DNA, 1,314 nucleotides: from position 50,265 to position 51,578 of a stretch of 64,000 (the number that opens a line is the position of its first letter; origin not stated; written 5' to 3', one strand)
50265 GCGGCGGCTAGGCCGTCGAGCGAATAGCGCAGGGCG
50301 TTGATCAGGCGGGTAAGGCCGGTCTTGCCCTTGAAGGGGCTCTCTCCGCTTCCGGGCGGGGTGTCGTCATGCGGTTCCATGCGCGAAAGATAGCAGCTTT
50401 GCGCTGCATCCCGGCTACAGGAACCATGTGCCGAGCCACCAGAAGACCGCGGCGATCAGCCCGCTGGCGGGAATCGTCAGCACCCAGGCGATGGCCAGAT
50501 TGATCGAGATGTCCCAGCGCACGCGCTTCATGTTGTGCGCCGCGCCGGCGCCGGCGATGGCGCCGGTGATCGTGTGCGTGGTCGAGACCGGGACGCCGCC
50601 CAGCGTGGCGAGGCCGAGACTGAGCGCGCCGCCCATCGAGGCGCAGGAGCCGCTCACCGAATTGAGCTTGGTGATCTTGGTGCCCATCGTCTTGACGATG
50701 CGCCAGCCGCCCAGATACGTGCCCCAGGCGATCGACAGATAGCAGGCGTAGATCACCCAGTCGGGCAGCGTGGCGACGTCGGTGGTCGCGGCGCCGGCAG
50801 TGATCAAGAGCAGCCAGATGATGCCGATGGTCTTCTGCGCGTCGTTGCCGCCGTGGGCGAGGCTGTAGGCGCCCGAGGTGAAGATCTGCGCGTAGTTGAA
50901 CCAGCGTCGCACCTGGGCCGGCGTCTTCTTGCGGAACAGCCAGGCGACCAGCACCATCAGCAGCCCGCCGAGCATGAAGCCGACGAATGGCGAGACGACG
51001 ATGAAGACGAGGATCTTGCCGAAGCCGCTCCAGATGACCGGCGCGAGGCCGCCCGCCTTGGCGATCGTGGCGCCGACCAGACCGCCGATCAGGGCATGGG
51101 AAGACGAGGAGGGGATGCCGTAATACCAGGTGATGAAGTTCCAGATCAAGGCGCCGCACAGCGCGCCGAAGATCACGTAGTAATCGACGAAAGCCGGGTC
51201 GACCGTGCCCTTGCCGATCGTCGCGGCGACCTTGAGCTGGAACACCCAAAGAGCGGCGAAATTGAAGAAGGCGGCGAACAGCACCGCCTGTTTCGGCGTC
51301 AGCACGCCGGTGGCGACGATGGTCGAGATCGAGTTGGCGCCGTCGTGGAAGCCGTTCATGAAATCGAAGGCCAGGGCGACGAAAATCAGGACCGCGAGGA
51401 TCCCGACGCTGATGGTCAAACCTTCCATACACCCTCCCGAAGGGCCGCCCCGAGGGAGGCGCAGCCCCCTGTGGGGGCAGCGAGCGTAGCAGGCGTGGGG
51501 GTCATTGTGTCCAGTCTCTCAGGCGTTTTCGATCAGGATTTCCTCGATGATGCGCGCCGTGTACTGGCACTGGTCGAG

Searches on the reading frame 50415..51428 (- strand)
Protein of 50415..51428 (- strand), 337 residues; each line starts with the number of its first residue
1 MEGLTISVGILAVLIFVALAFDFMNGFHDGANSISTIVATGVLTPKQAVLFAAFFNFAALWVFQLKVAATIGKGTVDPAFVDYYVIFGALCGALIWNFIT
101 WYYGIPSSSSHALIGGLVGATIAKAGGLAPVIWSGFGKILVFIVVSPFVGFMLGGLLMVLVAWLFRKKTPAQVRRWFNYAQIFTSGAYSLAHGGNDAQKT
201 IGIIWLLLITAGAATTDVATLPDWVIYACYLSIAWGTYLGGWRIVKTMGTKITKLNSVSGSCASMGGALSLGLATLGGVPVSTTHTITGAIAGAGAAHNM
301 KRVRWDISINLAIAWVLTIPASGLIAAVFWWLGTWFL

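Call 62: search_protein_families(library=pfam, proteins=[window:50415-51428:-])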
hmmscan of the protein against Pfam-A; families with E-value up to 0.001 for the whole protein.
window:50415-51428:- (337 aa): 1 family
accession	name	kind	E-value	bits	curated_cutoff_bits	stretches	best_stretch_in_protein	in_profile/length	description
PF01384.25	PHO4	-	3.2e-89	299.8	33.7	1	25-326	1-350/350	Phosphate transporter family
